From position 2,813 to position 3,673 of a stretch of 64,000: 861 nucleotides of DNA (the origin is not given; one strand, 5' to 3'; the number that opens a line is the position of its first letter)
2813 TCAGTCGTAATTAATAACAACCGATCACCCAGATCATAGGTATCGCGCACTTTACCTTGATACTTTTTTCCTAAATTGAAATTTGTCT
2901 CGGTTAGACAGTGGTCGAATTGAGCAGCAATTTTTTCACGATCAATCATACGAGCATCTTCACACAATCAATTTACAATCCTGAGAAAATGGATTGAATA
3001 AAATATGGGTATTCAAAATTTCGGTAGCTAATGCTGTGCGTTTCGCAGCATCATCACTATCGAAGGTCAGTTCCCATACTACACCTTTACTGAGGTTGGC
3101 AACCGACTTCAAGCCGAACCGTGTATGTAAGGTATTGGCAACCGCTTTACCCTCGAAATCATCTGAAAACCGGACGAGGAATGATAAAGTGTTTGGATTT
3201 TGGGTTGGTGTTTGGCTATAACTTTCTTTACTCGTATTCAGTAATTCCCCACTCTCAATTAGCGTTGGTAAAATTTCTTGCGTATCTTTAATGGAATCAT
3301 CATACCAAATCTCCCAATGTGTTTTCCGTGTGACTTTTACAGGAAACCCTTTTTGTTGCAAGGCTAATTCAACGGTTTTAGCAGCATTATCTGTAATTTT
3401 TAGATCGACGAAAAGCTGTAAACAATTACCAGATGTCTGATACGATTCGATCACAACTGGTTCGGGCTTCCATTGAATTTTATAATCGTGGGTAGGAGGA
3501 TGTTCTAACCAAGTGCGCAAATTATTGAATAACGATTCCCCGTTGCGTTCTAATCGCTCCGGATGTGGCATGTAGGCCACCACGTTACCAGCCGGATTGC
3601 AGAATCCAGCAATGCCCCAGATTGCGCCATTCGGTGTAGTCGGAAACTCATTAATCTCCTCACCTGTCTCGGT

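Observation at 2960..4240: PurQ fused to two tandem PurS domains (PurQ-PurS-PurS)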

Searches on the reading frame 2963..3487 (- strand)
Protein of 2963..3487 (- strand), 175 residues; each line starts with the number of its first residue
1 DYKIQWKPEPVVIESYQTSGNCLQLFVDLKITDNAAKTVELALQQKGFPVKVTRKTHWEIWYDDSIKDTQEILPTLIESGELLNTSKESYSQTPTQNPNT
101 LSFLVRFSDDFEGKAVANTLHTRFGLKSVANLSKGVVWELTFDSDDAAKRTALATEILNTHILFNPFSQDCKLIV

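Call 29: find_related_loci(query=A4, collection=genome_contigs, flank=10000)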
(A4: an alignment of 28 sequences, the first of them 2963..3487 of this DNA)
Query A4 (175 aa) in genome_contigs; peptide patterns used: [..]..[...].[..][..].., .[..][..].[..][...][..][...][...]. (x = any residue, [..] = any of these).
283 stretches matched a pattern; 234 encode a relative of the query (tblastn E <= 1e-3); the best 80 are kept; 79 distinct loci.
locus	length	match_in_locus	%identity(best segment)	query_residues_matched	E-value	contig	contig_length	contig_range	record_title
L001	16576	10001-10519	69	2-174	1e-81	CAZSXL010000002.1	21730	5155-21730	MAG TPA_asm: uncultured Gammaproteobacteria bacterium isolate SRP302447_co1_140 genome assembly, contig: NODE_6457_lengt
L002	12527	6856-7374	67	2-174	2e-80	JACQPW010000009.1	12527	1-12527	MAG: Candidatus Kerfeldbacteria bacterium isolate NC_groundwater_1317_Ag_S-0.2um_47_26 S_p2_S4_coassembly_k141_277421, w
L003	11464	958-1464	65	2-174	4e-73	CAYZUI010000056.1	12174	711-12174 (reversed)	MAG TPA_asm: uncultured Gammaproteobacteria bacterium isolate binchicken_co169_102 genome assembly, contig: k99_265675,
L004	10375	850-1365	54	2-174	1e-64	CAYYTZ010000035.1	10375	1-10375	MAG TPA_asm: uncultured Gammaproteobacteria bacterium isolate SRP011637_co1_72 genome assembly, contig: NODE_2368_length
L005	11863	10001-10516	54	2-174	9e-61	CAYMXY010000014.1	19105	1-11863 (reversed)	MAG TPA_asm: uncultured Gammaproteobacteria bacterium isolate SRP090828_co3_45 genome assembly, contig: NODE_466_length_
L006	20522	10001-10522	49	1-174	4e-59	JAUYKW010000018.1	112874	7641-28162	MAG: bacterium isolate C24_metabat.bin.218 C24_k141_237575, whole genome shotgun sequence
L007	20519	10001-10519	50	2-174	1e-57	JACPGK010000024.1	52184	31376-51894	MAG: Candidatus Kerfeldbacteria bacterium isolate NC_groundwater_385_Ag_B-0.1um_43_29 GD18-4_B1_scaffold_1107807, whole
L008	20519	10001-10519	50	2-174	8e-54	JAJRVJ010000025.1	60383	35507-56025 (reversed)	MAG: Patescibacteria group bacterium isolate Dive96_bin10.367 k141_2638731, whole genome shotgun sequence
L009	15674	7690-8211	67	1-175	3e-79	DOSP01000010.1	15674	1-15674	MAG TPA_asm: Candidatus Kerfeldbacteria bacterium isolate UBA9570 contig_7879, whole genome shotgun sequence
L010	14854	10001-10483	42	13-172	5e-40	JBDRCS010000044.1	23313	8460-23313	MAG: Patescibacteria group bacterium isolate MEGAHIT-group-1.195 k141_6556661, whole genome shotgun sequence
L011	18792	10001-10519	38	2-173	2e-39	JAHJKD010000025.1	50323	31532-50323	MAG: Patescibacteria group bacterium isolate Modern_marine_rock_biofilm.mb.65 Modern_marine_rock.mb.65_k141_464815, whol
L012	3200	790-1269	42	6-171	2e-36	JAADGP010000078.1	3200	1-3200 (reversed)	MAG: FCB group bacterium isolate M_MetaBat.123 contig-127_65395, whole genome shotgun sequence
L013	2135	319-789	41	4-171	2e-36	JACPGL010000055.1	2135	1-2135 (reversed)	MAG: Candidatus Kerfeldbacteria bacterium isolate NC_groundwater_386_Ag_B-0.1um_51_13 GD18-4_B1_scaffold_1706835, whole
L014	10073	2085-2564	40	6-171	4e-36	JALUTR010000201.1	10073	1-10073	MAG: Candidatus Neomarinimicrobiota bacterium isolate 128-326_maxbin2_scaf2bin.003 128-326_scaffold_3354_c1, whole genom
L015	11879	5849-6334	38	13-173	1e-34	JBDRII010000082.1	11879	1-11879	MAG: Patescibacteria group bacterium isolate MEGAHIT-group-1.58 k141_3090796, whole genome shotgun sequence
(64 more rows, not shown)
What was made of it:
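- The module is encoded in 234 species genomes (call 29).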

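Call 33: predict_structure(alignment_id=A4)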
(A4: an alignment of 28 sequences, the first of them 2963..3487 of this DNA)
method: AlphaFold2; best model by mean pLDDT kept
length: 175 residues; sequences in the alignment: 28
mean_pLDDT: 93.5   pTM: 0.87
mean pLDDT of the five models: 93.5, 92.7, 92.0, 91.9, 90.7
residues with pLDDT >= 90: 153; 70-90: 21; 50-70: 1; < 50: 0
segments of 3 or more residues with pLDDT < 50: none
pLDDT, mean of each block of 10 residues (from residue 1): 77 90 96 95 97 97 92 94 96 93 95 96 95 97 95 93 93 92
secondary structure, 60 per line:
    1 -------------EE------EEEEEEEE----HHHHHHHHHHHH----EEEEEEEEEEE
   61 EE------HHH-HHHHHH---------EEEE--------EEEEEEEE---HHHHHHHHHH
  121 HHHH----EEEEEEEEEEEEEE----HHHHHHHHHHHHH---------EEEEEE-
elements in order: E22-29 H34-45 E50-62 H73-78 E88-91 E100-107 H111-124 E129-142 H147-159 E169-174
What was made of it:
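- C-terminal model pLDDT 93.5 (call 33).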

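Call 35: fold_search(model_id=the predicted structure, library=pdb)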
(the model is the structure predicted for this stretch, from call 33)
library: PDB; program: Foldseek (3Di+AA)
matches with E <= 10: 702; with E <= 0.001: 18
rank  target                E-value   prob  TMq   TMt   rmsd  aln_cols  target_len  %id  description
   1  6lym                  2.4e-05  1.00  0.57  0.09   5.0       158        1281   13  Crystal structure of D657A mutant of formylglycinamidine synthetase (released 2021-02-17)
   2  6jt7                  3.2e-05  1.00  0.57  0.09   5.1       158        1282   13  Crystal structure of 452-453_deletion mutant of FGAM Synthetase (released 2020-03-04)
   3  4r7g                  3.6e-05  1.00  0.57  0.09   5.1       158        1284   13  Determination of the formylglycinamide ribonucleotide amidotransferase ammonia pathway by combining 3D-RISM theory with  (released 2015-01-21)
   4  3ujn                  5.5e-05  1.00  0.57  0.09   5.1       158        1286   13  Formyl Glycinamide Ribonucleotide Amidotransferase from Salmonella Typhimurium : Role of the ATP complexation and glutam (released 2012-06-06)
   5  9n9w                  6.6e-05  1.00  0.62  0.10   3.9       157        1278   15  Cryo-EM structure of AMPPNP bound human phosphoribosylformylglycinamidine synthase (released 2026-02-25)
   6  6jta                  8.3e-05  1.00  0.57  0.09   5.1       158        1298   13  Crystal Structure of D464A L465A mutant of FGAM Synthetase (released 2020-03-04)
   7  6lyl                  9.4e-05  1.00  0.57  0.09   5.0       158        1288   13  Crystal structure of S1052D mutant of Formylglycinamidine synthetase (released 2021-02-17)
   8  1t3t                  1.1e-04  1.00  0.60  0.10   4.6       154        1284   12  Structure of Formylglycinamide synthetase (released 2004-09-14)
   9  9nb3                  1.1e-04  1.00  0.61  0.10   4.1       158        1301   14  Cryo-EM structure of quaternary complex of human phosphoribosylglycinamidine synthase with thioester intermediate bound  (released 2026-02-25)
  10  7dw7                  1.1e-04  1.00  0.56  0.09   5.1       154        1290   12  Crystal Structure of N1051A mutant of Formylglycinamidine Synthetase (released 2022-01-19)
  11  6lyo                  1.4e-04  1.00  0.57  0.09   5.0       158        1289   13  Crystal Structure of H296A mutant of Formylglycinamidine Synthetase (released 2021-02-17)
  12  3umm                  1.5e-04  1.00  0.59  0.10   4.9       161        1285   12  Formylglycinamide ribonucleotide amidotransferase from Salmonella typhimurium: Role of the ATP complexation and glutamin (released 2012-06-06)
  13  4lgy                  1.6e-04  1.00  0.58  0.09   4.7       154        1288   13  Importance of Hydrophobic Cavities in Allosteric Regulation of Formylglycinamide Synthetase: Insight from Xenon Trapping (released 2013-12-11)
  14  6lyk                  1.6e-04  1.00  0.58  0.09   5.0       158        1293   13  Crystal Structure of R1263A mutant of Formylglycinamidine Synthetase (released 2021-02-17)
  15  4l78                  1.8e-04  1.00  0.57  0.09   5.1       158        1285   13  Xenon Trapping and Statistical Coupling Analysis Uncover Regions Important for Structure and Function of Multidomain Pro (released 2013-12-11)
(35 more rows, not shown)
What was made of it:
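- On PurS (PF02700): Foldseek TM 0.60-0.68 normalised to the target (call 35).
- The top 18 Foldseek hits are all large PurL, over 154-161 alignment columns (call 35).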

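Call 50: search_protein_representatives(alignment_id=A4)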
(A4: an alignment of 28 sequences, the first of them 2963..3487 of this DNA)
Query: 28 sequences, 172 profile positions. Proteins with E-value up to 0.001 (for the whole library): 425; up to 1e-10: 256; up to 1e-30: 66. The best 150 are listed.
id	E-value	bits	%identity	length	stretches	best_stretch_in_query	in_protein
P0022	2.5e-61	222.5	-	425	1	2-171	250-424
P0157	3.7e-57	208.9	-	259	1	3-171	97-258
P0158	1.2e-55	204.0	-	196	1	3-171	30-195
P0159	1.5e-54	200.4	-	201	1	5-171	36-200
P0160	1.7e-54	200.2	-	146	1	30-171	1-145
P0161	9.1e-54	197.9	-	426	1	4-172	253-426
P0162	9.6e-54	197.8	-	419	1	5-171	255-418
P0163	6.2e-53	195.1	-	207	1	4-171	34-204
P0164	1.3e-52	194.2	-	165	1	7-171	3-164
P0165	2.1e-52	193.4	-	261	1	2-172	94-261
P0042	1.1e-51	191.0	-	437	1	2-172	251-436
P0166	5.4e-51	188.8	-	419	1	6-169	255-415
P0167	4.3e-50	185.9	-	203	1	3-171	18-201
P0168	5.3e-50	185.6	-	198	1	3-172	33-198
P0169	6.0e-50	185.4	-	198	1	3-171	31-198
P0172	7.9e-46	172.0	-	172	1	5-171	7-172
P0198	1.7e-34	135.1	-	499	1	14-166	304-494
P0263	7.2e-23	97.3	-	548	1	10-169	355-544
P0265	9.8e-23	96.8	-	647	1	15-169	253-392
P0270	3.7e-22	95.0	-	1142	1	21-167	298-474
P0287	3.6e-20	88.5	-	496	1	17-171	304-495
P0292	1.8e-19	86.2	-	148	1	23-160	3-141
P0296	2.5e-19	85.8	-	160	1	24-163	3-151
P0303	1.0e-17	80.5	-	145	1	24-168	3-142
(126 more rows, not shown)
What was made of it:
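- Closest known: Split form seen in this session: purQ. Same: The module profile scores these proteins at E about 1e-18 to 1e-19 (call 50).
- The module profile finds free 145-160-aa double-PurS proteins at E about 1e-18 to 1e-19 across both repeats (call 50).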

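Call 52: search_protein_families(library=pfam, proteins=[P0270, P0263, P0198, P0287, P0265, P0292, P0296, P0303, P0164, P0172], max_evalue=0.01)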
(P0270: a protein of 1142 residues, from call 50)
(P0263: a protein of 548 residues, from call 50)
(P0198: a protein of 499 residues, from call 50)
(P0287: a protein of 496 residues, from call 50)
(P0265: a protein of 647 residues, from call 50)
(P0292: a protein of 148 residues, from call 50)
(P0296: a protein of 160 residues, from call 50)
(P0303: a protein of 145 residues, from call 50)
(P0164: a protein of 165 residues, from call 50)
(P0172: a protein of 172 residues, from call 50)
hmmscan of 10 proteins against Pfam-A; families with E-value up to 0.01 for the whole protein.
P0270 (1142 aa): 13 families
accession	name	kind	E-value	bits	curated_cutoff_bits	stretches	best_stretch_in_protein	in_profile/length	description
PF13507.12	GATase_5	-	2.4e-45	155.1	27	1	2-267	2-260/260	CobB/CobQ-like glutamine amidotransferase domain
PF02463.25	SMC_N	-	4.4e-20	72.5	40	1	477-1120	1-205/220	RecF/RecN/SMC N terminal domain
PF13476.12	AAA_23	-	1.5e-14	55.5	27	1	480-729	1-196/201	AAA domain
PF13175.12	AAA_15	-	4e-11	43.6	32.1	1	477-863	1-283/374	AAA ATPase domain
PF00117.34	GATase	-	3.9e-09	36.9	22.8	1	18-100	10-88/190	Glutamine amidotransferase class-I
PF13304.12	AAA_21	-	1.7e-06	28.8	27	1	991-1115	220-301/304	AAA domain, putative AbiEii toxin, Type IV TA system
PF01965.30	DJ-1_PfpI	-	1.9e-06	28.2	26.6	1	46-105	61-115/165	DJ-1/PfpI family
PF13555.12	AAA_29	-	2.2e-05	24.6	27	1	479-524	2-48/61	P-loop containing region of AAA domain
PF07685.20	GATase_3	-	0.00063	19.8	27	1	42-101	35-92/196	CobB/CobQ-like glutamine amidotransferase domain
PF04310.18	MukB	-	0.0033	17.6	23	1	481-530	9-58/226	MukB N-terminal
PF04423.19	Rad50_zn_hook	-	0.0044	17.2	24.3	0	807-839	18-50/52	Rad50 zinc hook motif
PF14257.11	DUF4349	-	0.0091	15.8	27.7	1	617-747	46-187/213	Domain of unknown function (DUF4349)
PF02700.19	PurS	-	0.0095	16.5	22.2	0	423-455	25-57/77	Phosphoribosylformylglycinamidine (FGAM) synthase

P0263 (548 aa): 5 families
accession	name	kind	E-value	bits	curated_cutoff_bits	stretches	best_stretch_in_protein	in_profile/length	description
PF13507.12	GATase_5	-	2.9e-44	151.5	27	2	195-294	134-230/260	CobB/CobQ-like glutamine amidotransferase domain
PF01965.30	DJ-1_PfpI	-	8.2e-10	39.2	26.6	1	42-104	60-117/165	DJ-1/PfpI family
PF00117.34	GATase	-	1.4e-06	28.6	22.8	1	19-97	14-88/190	Glutamine amidotransferase class-I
PF07685.20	GATase_3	-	3.2e-05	24.1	27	1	36-96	31-90/196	CobB/CobQ-like glutamine amidotransferase domain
PF01174.25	SNO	-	0.0065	16.8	27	0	21-94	14-81/188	SNO glutamine amidotransferase family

P0198 (499 aa): 5 families
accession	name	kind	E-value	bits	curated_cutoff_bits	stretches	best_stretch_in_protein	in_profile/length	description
PF13507.12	GATase_5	-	7.3e-45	153.5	27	1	5-236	2-232/260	CobB/CobQ-like glutamine amidotransferase domain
PF00117.34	GATase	-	1.2e-07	32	22.8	1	22-100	14-88/190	Glutamine amidotransferase class-I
PF01965.30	DJ-1_PfpI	-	2.4e-06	27.9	26.6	1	42-106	55-116/165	DJ-1/PfpI family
PF02700.19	PurS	-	5.9e-06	26.8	22.2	0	322-381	12-68/77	Phosphoribosylformylglycinamidine (FGAM) synthase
PF07685.20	GATase_3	-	1.3e-05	25.3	27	1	35-100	27-91/196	CobB/CobQ-like glutamine amidotransferase domain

P0287 (496 aa): 6 families
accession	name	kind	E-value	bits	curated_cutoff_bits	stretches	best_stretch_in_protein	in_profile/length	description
PF13507.12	GATase_5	-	5.3e-46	157.3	27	1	3-236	3-231/260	CobB/CobQ-like glutamine amidotransferase domain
PF00117.34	GATase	-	2.8e-09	37.3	22.8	1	19-97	14-88/190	Glutamine amidotransferase class-I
PF01965.30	DJ-1_PfpI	-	4e-09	36.9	26.6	1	42-106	60-119/165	DJ-1/PfpI family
PF07685.20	GATase_3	-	2.2e-05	24.6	27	1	31-104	26-98/196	CobB/CobQ-like glutamine amidotransferase domain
PF01174.25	SNO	-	0.00056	20.3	27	1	17-94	10-81/188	SNO glutamine amidotransferase family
PF07722.19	Peptidase_C26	-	0.0025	18.1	20.5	1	70-97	94-121/219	Peptidase C26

P0265 (647 aa): 5 families
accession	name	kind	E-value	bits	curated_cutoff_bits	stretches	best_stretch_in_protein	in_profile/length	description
PF13507.12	GATase_5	-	1.2e-36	126.5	27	1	13-209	42-232/260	CobB/CobQ-like glutamine amidotransferase domain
PF00117.34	GATase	-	0.00051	20.2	22.8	1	15-71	40-88/190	Glutamine amidotransferase class-I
PF14219.11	DUF4328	-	0.0017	18.3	27.2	1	480-594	18-123/166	Domain of unknown function (DUF4328)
PF01965.30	DJ-1_PfpI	-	0.0032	17.8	26.6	1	13-74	55-113/165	DJ-1/PfpI family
PF07685.20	GATase_3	-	0.004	17.2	27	1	12-71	34-91/196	CobB/CobQ-like glutamine amidotransferase domain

P0292 (148 aa): 1 family
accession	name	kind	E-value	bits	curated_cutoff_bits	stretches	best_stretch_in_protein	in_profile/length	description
PF02700.19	PurS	-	1.9e-08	34.8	22.2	1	100-147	25-75/77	Phosphoribosylformylglycinamidine (FGAM) synthase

P0296 (160 aa): 1 family
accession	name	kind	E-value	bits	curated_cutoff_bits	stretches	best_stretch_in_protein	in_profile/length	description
PF02700.19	PurS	-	5e-09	36.6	22.2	1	108-152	25-69/77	Phosphoribosylformylglycinamidine (FGAM) synthase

P0303 (145 aa): 1 family
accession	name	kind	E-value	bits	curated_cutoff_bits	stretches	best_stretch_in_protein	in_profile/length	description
PF02700.19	PurS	-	1.3e-06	28.9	22.2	0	3-56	4-60/77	Phosphoribosylformylglycinamidine (FGAM) synthase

P0164 (165 aa): 0 families

P0172 (172 aa): 0 families
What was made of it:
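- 3215..3424 (-): PurS-like repeat A, res 273-342 (strand 273-280, helix 285-296, hairpin 301-313, helix 320-329, strand 339-342). Motifs ITDNEA, RKTHWEI, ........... In relatives P0198 and P0303 the above-threshold Pfam PurS hit lies in this first repeat (call 52).
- Closest known: Split form seen in this session: purQ. Different: These proteins hit Pfam PurS more strongly than the window protein does (call 52).
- Those proteins hit Pfam PurS at E 5e-9 to 1e-6, in the first or the second repeat (call 52). Pfam places PurS in the first repeat of P0198 and P0303 (call 52).
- Tried and rejected: Rejected: the extra 660 residues are SMC_N/AAA, probably a chimeric gene call (call 52).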

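Call 63: find_encoding_contigs(protein=P0296, flank=5000, max_places=3)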
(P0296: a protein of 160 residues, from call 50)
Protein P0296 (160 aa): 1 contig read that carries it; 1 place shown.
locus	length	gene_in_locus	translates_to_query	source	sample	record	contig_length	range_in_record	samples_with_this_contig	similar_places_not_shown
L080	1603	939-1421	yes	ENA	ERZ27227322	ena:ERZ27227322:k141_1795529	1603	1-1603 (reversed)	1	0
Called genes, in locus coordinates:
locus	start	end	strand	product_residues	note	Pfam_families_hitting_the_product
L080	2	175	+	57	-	?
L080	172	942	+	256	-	PF07685:GATase_3 (weak), PF13507:GATase_5, PF00117:GATase (weak), PF01965:DJ-1_PfpI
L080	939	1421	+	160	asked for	PF02700:PurS (faint)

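Call 64: find_encoding_contigs(protein=P0303, flank=5000, max_places=3)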
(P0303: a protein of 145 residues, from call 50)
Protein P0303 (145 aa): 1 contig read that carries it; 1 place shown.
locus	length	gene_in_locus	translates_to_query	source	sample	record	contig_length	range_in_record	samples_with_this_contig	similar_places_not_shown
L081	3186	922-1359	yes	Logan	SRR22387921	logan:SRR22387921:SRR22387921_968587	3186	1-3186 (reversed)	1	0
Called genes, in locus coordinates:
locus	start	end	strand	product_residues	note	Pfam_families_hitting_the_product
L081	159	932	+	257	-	PF13507:GATase_5, PF00117:GATase, PF01965:DJ-1_PfpI, PF07685:GATase_3 (weak)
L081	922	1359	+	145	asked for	PF02700:PurS (faint)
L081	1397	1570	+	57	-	-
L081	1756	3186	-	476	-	?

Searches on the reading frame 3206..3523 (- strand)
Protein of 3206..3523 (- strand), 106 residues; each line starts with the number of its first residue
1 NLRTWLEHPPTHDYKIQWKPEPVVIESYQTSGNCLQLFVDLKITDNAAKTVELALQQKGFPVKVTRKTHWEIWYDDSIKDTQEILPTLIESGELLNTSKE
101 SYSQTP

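Call 6: search_protein_families(library=pfam, proteins=[window:3206-3523:-], max_evalue=10)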
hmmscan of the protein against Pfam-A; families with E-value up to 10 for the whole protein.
seq(106 aa): 1 family
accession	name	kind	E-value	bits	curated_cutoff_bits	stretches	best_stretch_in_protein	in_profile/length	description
PF09087.17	Cyc-maltodext_N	-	0.096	13.5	25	1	11-58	25-73/88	Cyclomaltodextrinase, N-terminal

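Call 18: search_solved_structures(query=A1, max_evalue=10, show_alignments=2)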
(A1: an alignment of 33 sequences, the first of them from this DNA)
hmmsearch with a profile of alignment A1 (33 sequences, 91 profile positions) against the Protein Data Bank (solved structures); distinct sequences matched with E-value up to 10: 0.

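Call 54: search_protein_families(library=pfam, alignment_id=A1, max_evalue=0.1)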
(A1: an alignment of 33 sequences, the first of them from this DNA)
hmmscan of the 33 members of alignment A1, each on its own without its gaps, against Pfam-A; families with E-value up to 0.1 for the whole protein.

A. member 1, seq(91 aa): 0 families

B. families by the number of members that match (of 33 scanned): 15 families
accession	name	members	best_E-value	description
PF02700.19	PurS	8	0.0058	Phosphoribosylformylglycinamidine (FGAM) synthase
PF03484.21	B5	3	0.05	tRNA synthetase B5 domain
PF22194.2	F-93_WHD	2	0.016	F-93, winged-helix domain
PF08823.16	PG_binding_2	2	0.029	Putative peptidoglycan binding domain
PF13047.11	DUF3907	1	0.00099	Protein of unknown function (DUF3907)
PF21661.2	DUF6860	1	0.0011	Domain of unknown function (DUF6860)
PF22501.1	DUF6991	1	0.0073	Domain of unknown function (DUF6991)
PF10898.13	DUF2716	1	0.043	Protein of unknown function (DUF2716)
PF21832.1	DUF6892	1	0.044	Family of unknown function (DUF6892)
PF21937.1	Yop-YscD_ppl_2nd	1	0.057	YscD/CdsD-like Bon-like domain 2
PF06292.23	MUN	1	0.062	MUN domain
PF16871.11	DUF5077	1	0.067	Domain of unknown function (DUF5077)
PF24932.1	UBA_NBR1_C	1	0.079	Next to BRCA1 gene 1 protein-like, C-terminal UBA domain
PF02721.21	DUF223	1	0.081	Domain of unknown function DUF223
PF04954.18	SIP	1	0.086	Siderophore-interacting protein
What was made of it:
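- On PurS (PF02700): Only weak hits in 8 of 33 orthologues, best E 0.0058 (call 54).
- PurS is the commonest Pfam match of orthologous A segments (call 54).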
